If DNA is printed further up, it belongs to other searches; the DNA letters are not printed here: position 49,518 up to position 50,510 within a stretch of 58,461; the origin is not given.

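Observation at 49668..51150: Zot-like P-loop ATPase paired with a coiled-coil HEPN-like (Rx4H) protein: candidate two-gene defence or mobile-element module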

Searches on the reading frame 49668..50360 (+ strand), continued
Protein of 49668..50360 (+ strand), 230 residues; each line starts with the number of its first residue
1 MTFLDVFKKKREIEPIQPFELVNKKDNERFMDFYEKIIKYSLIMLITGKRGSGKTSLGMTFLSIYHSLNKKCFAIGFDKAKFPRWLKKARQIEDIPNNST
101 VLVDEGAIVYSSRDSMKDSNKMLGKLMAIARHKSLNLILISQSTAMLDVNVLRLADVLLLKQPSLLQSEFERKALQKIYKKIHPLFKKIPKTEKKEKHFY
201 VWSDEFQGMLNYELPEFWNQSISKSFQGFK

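Call 39: search_solved_structures(query=A2, max_evalue=1)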
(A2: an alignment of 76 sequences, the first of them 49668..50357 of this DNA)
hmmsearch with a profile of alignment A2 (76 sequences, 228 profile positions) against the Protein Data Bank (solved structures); distinct sequences matched with E-value up to 1: 53.
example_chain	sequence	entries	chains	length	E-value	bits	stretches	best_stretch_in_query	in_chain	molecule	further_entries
2gza_A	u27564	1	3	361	0.0023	20.7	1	6-62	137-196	Type IV secretion system protein VirB11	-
2r2a_A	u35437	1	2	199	0.0041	19.8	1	42-153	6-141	Uncharacterized protein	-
6n9l_A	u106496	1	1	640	0.045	16.4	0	40-89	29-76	UvrABC system protein A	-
6oje_A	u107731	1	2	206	0.047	16.4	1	43-94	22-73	Leucine-rich repeat serine/threonine-protein kinase 2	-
6xaf_A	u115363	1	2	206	0.048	16.3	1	43-94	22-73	Leucine-rich repeat serine/threonine-protein kinase 2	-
6ojf_A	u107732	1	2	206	0.048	16.3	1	43-94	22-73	Leucine-rich repeat serine/threonine-protein kinase 2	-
2zej_A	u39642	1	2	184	0.066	15.9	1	44-94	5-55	Leucine-rich repeat kinase 2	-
7thy_A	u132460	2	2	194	0.066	15.9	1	44-94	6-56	Leucine-rich repeat serine/threonine-protein kinase 2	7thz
3d6t_B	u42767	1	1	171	0.075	15.7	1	44-94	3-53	Leucine-rich repeat serine/threonine-protein kinase 2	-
3pih_A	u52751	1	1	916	0.08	15.6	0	41-89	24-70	UvrABC system protein A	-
8zn6_F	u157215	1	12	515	0.089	15.5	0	42-82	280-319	KaiC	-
6c2u_A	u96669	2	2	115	0.11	15.2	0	5-66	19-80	phosphate-loop protein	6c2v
9c76_A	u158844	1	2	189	0.11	15.1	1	44-94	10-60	Leucine-rich repeat serine/threonine-protein kinase 2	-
8zn5_B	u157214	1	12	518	0.2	14.3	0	42-81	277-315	KaiC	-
7vlu_A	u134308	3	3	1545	0.3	13.7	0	43-89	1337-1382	ATP-binding cassette sub-family C member 9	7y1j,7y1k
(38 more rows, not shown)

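Call 56: search_protein_families(library=pfam, alignment_id=A2, max_evalue=0.001)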
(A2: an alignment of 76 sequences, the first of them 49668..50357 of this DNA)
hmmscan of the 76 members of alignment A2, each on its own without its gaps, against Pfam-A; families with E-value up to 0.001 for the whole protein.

A. member 1, window:49668-50357:+ (230 aa): 4 families
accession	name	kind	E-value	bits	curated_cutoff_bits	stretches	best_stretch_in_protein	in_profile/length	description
PF20720.3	nSTAND3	-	3.4e-05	24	27.2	1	37-144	13-113/155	Novel STAND NTPase 3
PF13173.12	AAA_14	-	0.0003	21.2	27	0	43-106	4-71/129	AAA domain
PF05707.18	Zot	-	0.00065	19.7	20.3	0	85-155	68-139/197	Zonular occludens toxin (Zot)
PF06745.19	ATPase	-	0.0008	19.3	26.6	0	42-84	20-61/231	KaiC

B. families by the number of members that match (of 76 scanned): 15 families
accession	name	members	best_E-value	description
PF05707.18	Zot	72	3.1e-08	Zonular occludens toxin (Zot)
PF20720.3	nSTAND3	72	1.4e-07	Novel STAND NTPase 3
PF01637.24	ATPase_2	32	6.4e-07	ATPase domain predominantly from Archaea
PF06745.19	ATPase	19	9.5e-05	KaiC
PF04665.18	Pox_A32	15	0.00025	Poxvirus A32 protein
PF13401.12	AAA_22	14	1.2e-05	AAA domain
PF13191.12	AAA_16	13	0.00011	AAA ATPase domain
PF13173.12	AAA_14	7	3e-05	AAA domain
PF13175.12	AAA_15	6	0.00011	AAA ATPase domain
PF00004.35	AAA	5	0.00025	ATPase family associated with various cellular activities (AAA)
PF12775.13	AAA_7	4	5.9e-05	P-loop containing dynein motor region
PF00437.27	T2SSE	4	8.1e-05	Type II/IV secretion system protein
PF25199.1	nSTAND_NTPase5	3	0.0003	Novel STAND NTPase 5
PF07088.17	GvpD_P-loop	1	0.00073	GvpD gas vesicle protein, P-loop domain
PF05127.21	NAT10_TcmA_helicase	1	0.00095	RNA cytidine acetyltransferase NAT10/TcmA, helicase domain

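Call 58: search_protein_families(library=pfam, proteins=[L164:1194-2102:+], max_evalue=0.01)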
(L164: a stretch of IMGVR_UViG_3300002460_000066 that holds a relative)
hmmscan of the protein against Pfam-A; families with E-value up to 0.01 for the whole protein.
L164:1194-2102:+ (302 aa): 3 families
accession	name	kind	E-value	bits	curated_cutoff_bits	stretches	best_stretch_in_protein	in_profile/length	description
PF05707.18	Zot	-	1.7e-06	28.1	20.3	1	150-212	77-140/197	Zonular occludens toxin (Zot)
PF01637.24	ATPase_2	-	0.00054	20.3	33.2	1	79-136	5-61/225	ATPase domain predominantly from Archaea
PF20720.3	nSTAND3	-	0.0022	18.2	27.2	1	90-198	12-111/155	Novel STAND NTPase 3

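Call 61: search_protein_representatives(alignment_id=A2)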
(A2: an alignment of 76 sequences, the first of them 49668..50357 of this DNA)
Query: 76 sequences, 228 profile positions. Proteins with E-value up to 0.001 (for the whole library): 2024; up to 1e-10: 990; up to 1e-30: 272. The best 150 are listed.
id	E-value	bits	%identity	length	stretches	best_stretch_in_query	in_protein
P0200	4.5e-111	386.2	-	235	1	1-225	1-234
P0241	2.2e-77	275.9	-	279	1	13-223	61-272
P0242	3.9e-74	265.3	-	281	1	18-223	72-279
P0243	1.1e-73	263.8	-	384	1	12-226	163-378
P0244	4.9e-73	261.7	-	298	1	8-228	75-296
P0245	1.4e-72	260.2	-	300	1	12-223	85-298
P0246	2.0e-72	259.7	-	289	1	12-223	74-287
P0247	4.5e-72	258.6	-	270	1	10-225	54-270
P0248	1.3e-71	257.1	-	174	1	1-167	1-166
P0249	3.9e-71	255.5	-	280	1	10-225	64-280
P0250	3.3e-69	249.2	-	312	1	15-223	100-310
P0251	6.7e-69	248.2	-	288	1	8-227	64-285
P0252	8.7e-68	244.5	-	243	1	5-226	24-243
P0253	1.5e-67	243.8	-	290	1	10-228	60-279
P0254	2.2e-67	243.2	-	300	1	14-225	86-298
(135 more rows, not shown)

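Call 64: search_protein_families(library=phrogs, alignment_id=A3, max_evalue=0.001)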
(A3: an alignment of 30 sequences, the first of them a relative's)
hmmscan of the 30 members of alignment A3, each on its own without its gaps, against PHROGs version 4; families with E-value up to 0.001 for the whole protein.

A. member 1, P0241 (279 aa): 8 families
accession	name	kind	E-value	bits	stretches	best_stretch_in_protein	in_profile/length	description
phrog_2666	-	head and packaging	2.8e-08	33.9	1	144-209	419-481/555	terminase large subunit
phrog_197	-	moron, auxiliary metabolic gene and host takeover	4.3e-08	34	1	91-205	28-158/486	Zot-like toxin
phrog_5484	-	DNA, RNA and nucleotide metabolism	6e-07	30.3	1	89-206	28-153/239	DnaA-like replication initiation protein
phrog_25712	-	unknown function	5.1e-05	23.9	1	90-208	26-138/207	-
phrog_1979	-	unknown function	7.5e-05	23.1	1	82-218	117-261/380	-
phrog_11254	-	DNA, RNA and nucleotide metabolism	8.4e-05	23.1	1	83-210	80-208/293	DnaA-like replication initiation protein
phrog_1675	-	head and packaging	0.00011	22.8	0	140-200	74-133/353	morphogenesis (protein I of M13)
phrog_13260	-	unknown function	0.00059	19.8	0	83-131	35-82/497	-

B. families by the number of members that match (of 30 scanned): 20 families
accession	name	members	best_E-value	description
phrog_2666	-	28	7.6e-09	terminase large subunit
phrog_1979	-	20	2.7e-09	-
phrog_197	-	18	5.7e-10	Zot-like toxin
phrog_5484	-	17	3.7e-10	DnaA-like replication initiation protein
phrog_1675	-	10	2.6e-09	morphogenesis (protein I of M13)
phrog_11254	-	10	9.3e-07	DnaA-like replication initiation protein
phrog_25712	-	7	4.7e-06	-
phrog_13260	-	6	3.4e-05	-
phrog_11343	-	5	0.00014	-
phrog_20922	-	3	4.3e-05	head morphogenesis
phrog_3277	-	3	6.4e-05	DnaC-like helicase loader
phrog_6891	-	3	0.00013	ATPase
phrog_6841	-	2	0.00015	-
phrog_2376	-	1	6.2e-06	ATPase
phrog_97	-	1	3.7e-05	UvsX-like recombinase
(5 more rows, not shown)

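Call 65: find_homologous_proteins(query=A3, max_evalue=1e-10)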
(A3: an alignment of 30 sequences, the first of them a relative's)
Query A3 (30 sequences) (279 aa, profile of the alignment): 772 proteins with E <= 1e-10 among 8000 candidates; the best 120 are listed.
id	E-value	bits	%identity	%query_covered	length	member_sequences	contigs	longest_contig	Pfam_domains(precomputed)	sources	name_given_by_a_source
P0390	1.7e-120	420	42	79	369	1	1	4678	PF13173.13,PF13604.13,PF05707.19,PF13401.13,PF09848.16,PF05673.20,PF01637.25,PF20720.4,PF13191.13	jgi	-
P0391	1.3e-103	364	44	72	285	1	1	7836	PF05707.19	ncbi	ncbi:MAG: zonular occludens toxin domain-containing protein [Candidatus Woesearchaeota archaeon]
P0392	7.8e-103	362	39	93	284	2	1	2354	PF05707.19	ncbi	-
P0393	1.0e-102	362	39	94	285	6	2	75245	PF05707.19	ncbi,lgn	-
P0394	4.9e-102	359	43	72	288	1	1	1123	-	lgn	-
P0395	1.3e-101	358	45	72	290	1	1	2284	PF05707.19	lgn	-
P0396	1.7e-101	358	42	77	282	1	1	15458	PF01637.25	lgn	-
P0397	1.7e-101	358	43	75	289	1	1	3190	-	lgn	-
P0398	1.9e-101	357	43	77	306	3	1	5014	-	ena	-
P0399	2.2e-101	357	41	90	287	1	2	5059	PF05707.19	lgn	-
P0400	2.7e-101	357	45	74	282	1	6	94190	-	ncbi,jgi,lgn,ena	-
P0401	3.0e-101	357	41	86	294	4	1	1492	-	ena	-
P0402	5.8e-101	356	40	86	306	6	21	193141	-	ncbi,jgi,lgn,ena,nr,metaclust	ncbi:hypothetical protein J4476_02255 [Candidatus Woesearchaeota archaeon]|nr:MAG: hypothetical prot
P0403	7.1e-101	356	42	77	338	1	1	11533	PF05707.19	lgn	-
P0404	5.9e-100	353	46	80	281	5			-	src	-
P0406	1.5e-99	351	53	75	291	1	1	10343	PF05707.19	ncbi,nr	ncbi:hypothetical protein KY329_03070 [Candidatus Woesearchaeota archaeon]|nr:hypothetical protein [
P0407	6.0e-99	349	41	93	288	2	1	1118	PF05707.19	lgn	-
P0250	6.7e-99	349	48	82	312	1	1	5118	PF05707.19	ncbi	ncbi:zonular occludens toxin domain-containing protein [Nanoarchaeota archaeon]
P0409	8.9e-99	349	43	75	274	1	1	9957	PF05707.19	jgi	-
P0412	1.4e-98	348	44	74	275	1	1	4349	PF05707.19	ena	-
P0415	1.9e-98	348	40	79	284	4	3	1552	PF05707.19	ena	-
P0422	1.0e-97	345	44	81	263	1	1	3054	PF05707.19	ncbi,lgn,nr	ncbi:MAG: hypothetical protein HGA85_07665 [Nanoarchaeota archaeon]|nr:hypothetical protein [Nanoarc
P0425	2.1e-97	344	45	75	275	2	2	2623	PF05707.19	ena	-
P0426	3.4e-97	343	42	76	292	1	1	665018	PF20720.4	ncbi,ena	-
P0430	9.6e-97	342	42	85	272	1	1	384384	PF05707.19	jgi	jgi:hypothetical protein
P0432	2.5e-96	341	40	85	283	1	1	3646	PF05707.19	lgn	-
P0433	4.0e-96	340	56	76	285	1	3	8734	PF05707.19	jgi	-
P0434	4.4e-96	340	45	76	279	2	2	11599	PF05707.19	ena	-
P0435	5.1e-96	340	45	76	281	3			PF05707.19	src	-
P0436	5.1e-96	340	43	75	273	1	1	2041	PF05707.19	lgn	-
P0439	6.7e-96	339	55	70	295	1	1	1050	PF05707.19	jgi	jgi:hypothetical protein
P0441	8.2e-96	339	45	74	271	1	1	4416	PF05707.19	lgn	-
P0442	9.6e-96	339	46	85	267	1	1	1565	PF05707.19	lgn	-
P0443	9.8e-96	339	57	77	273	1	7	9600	PF05707.19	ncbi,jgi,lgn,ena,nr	ncbi:MAG TPA: ATP-binding protein [Candidatus Nanoarchaeia archaeon]|nr:ATP-binding protein [Candida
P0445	1.2e-95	338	56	80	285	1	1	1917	PF05707.19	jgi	-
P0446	1.3e-95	338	55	79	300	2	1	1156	PF05707.19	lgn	-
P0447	1.7e-95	338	39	93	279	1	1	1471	PF05707.19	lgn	-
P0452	2.5e-95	337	44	75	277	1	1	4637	PF05707.19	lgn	-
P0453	3.6e-95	337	58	76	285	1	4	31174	PF05707.19,PF05673.20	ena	-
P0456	4.3e-95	337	55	70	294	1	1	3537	PF05707.19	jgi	jgi:hypothetical protein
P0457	4.4e-95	337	45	74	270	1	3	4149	PF05707.19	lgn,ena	-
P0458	4.4e-95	337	46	75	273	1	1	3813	PF05707.19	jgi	jgi:hypothetical protein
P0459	4.5e-95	336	54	76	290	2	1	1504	PF05707.19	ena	-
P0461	5.1e-95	336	43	76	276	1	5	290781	-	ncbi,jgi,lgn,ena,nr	ncbi:hypothetical protein KO465_00330 [Candidatus Micrarchaeota archaeon]|nr:hypothetical protein [C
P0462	5.3e-95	336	39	94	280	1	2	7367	PF05707.19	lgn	-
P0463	6.6e-95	336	51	76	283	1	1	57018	PF05707.19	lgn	-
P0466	8.1e-95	336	52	76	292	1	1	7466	PF05707.19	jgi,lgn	jgi:hypothetical protein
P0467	8.3e-95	336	50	86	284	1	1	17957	PF05707.19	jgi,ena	-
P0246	9.5e-95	335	50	76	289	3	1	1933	PF05707.19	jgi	-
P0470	1.5e-94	335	42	74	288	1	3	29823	PF05707.19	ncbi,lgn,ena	ncbi:MAG: zonular occludens toxin domain-containing protein [Candidatus Micrarchaeota archaeon]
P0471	1.9e-94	334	43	74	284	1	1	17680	PF06745.20,PF05707.19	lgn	-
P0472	1.9e-94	334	51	76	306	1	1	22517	PF05707.19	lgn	-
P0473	2.1e-94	334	47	79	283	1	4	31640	PF05707.19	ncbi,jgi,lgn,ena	-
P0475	2.7e-94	334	54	76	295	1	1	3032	PF05707.19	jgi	-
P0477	3.3e-94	334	51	76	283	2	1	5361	PF05707.19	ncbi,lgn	-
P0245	3.8e-94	333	50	76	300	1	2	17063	PF05707.19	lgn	-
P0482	4.5e-94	333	55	76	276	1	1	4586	PF05707.19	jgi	-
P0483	4.6e-94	333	48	88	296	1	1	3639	PF05707.19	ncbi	-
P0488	6.8e-94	333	59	80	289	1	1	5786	PF05707.19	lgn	-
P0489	6.9e-94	333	45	96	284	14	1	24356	PF05707.19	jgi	jgi:hypothetical protein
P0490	6.9e-94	333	57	75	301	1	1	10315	PF05707.19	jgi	-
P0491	7.5e-94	332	58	80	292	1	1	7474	PF05707.19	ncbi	ncbi:MAG: zonular occludens toxin domain-containing protein [Candidatus Pacearchaeota archaeon]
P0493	7.9e-94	332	45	94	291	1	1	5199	PF05707.19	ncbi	-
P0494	9.1e-94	332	49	76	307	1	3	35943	PF05707.19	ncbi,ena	-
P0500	1.2e-93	332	45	75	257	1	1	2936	PF05707.19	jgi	-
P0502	1.4e-93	332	54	76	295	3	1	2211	PF05707.19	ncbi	-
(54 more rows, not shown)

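Call 66: find_encoding_contigs(protein=P0426, flank=8000, max_places=1)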
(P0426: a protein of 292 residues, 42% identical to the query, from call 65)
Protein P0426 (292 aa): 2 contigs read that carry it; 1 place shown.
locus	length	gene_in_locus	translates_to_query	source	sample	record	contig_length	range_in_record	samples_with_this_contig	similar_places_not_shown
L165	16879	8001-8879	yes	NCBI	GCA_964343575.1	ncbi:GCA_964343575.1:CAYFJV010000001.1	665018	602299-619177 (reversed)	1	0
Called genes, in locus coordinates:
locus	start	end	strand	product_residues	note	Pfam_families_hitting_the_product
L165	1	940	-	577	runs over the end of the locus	PF00749:tRNA-synt_1c, PF20974:tRNA-synt_1c_C2 (faint), PF03950:tRNA-synt_1c_C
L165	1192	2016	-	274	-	PF01909:NTP_transf_2, PF18765:Polbeta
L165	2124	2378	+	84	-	-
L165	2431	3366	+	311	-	PF00890:FAD_binding_2 (faint), PF01134:GIDA (faint), PF01266:DAO (faint), PF01946:Thi4 (faint), PF03486:HI0933_like (faint), PF07992:Pyr_redox_2, PF13738:Pyr_redox_3, PF00070:Pyr_redox, +3 more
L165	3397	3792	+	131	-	-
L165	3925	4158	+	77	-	PF13459:Fer4_15, PF13370:Fer4_13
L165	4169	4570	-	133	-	-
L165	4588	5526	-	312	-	PF01269:Fibrillarin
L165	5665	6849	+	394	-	PF14226:DIOX_N, PF03171:2OG-FeII_Oxy (weak)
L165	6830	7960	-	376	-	PF18093:Trm5_N (weak), PF25133:TYW2_N_2, PF02475:TRM5-TYW2_MTfase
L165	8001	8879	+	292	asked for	PF20720:nSTAND3 (weak)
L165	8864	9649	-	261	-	-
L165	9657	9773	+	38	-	-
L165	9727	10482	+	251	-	PF01978:TrmB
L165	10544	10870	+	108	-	-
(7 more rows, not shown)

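Call 67: find_encoding_contigs(protein=P0461, flank=8000, max_places=1)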
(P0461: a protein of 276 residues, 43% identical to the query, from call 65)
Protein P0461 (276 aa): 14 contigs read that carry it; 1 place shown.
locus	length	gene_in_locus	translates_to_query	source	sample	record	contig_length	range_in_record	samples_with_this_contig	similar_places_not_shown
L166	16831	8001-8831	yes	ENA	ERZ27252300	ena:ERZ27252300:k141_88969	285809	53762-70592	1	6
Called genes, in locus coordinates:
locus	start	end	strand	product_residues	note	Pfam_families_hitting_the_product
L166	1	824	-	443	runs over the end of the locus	-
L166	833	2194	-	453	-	-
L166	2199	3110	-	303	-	-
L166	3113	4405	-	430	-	-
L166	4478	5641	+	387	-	PF00070:Pyr_redox (faint), PF03486:HI0933_like (faint), PF05834:Lycopene_cycl (weak), PF07992:Pyr_redox_2 (faint), PF13738:Pyr_redox_3, PF01266:DAO, PF04820:Trp_halogenase, PF22578:GGR_cat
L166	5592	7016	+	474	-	PF02789:Peptidase_M17_N (weak), PF00883:Peptidase_M17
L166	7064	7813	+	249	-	PF19709:DUF6206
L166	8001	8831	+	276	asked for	-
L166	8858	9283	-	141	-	PF26119:DUF8036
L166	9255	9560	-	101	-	PF01022:HTH_5 (weak)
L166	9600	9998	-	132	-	-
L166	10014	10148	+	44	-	-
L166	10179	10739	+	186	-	-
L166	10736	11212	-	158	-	-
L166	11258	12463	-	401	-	-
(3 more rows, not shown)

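Call 68: find_encoding_contigs(protein=P0402, flank=8000, max_places=1)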
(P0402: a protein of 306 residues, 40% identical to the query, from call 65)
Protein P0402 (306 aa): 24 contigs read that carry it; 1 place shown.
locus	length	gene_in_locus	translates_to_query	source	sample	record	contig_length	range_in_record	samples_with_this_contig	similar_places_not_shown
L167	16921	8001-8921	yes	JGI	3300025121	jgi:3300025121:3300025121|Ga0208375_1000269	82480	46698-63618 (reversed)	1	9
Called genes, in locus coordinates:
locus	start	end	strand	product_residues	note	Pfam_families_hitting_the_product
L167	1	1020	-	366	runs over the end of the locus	PF06559:DCD_N, PF22769:DCD, PF22569:DCD_C, PF22769:DCD (weak)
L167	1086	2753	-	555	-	PF02511:Thy1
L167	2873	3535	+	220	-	PF02223:Thymidylate_kin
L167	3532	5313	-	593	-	PF04068:Fer4_RLI (weak), PF02463:SMC_N (weak), PF13175:AAA_15 (faint), PF13555:AAA_29 (faint), PF00005:ABC_tran, PF13304:AAA_21 (faint), PF00005:ABC_tran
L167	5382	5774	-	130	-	PF01850:PIN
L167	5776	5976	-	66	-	-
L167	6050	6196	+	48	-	-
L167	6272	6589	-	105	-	PF03551:PadR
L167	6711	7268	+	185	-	PF02525:Flavodoxin_2, PF03358:FMN_red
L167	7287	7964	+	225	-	PF02678:Pirin, PF17954:Pirin_C_2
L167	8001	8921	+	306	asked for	-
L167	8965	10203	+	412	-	PF01136:Peptidase_U32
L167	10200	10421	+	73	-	PF13459:Fer4_15, PF13370:Fer4_13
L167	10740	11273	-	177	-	PF01725:Ham1p_like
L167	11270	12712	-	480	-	PF00478:IMPDH, PF03060:NMO (faint), PF00571:CBS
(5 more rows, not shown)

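Call 76: search_dna_similar(query=window:49668-50357:+, collection=phages, mode=protein, max_evalue=0.001, max_rows=15)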
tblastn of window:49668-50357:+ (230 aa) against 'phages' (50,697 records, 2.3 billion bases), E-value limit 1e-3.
No match.

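Call 78: search_dna_similar(query=window:49668-50357:+, collection=plasmids, mode=protein, max_evalue=0.001, max_rows=10)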
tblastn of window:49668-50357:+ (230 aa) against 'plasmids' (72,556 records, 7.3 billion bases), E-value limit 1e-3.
No match.
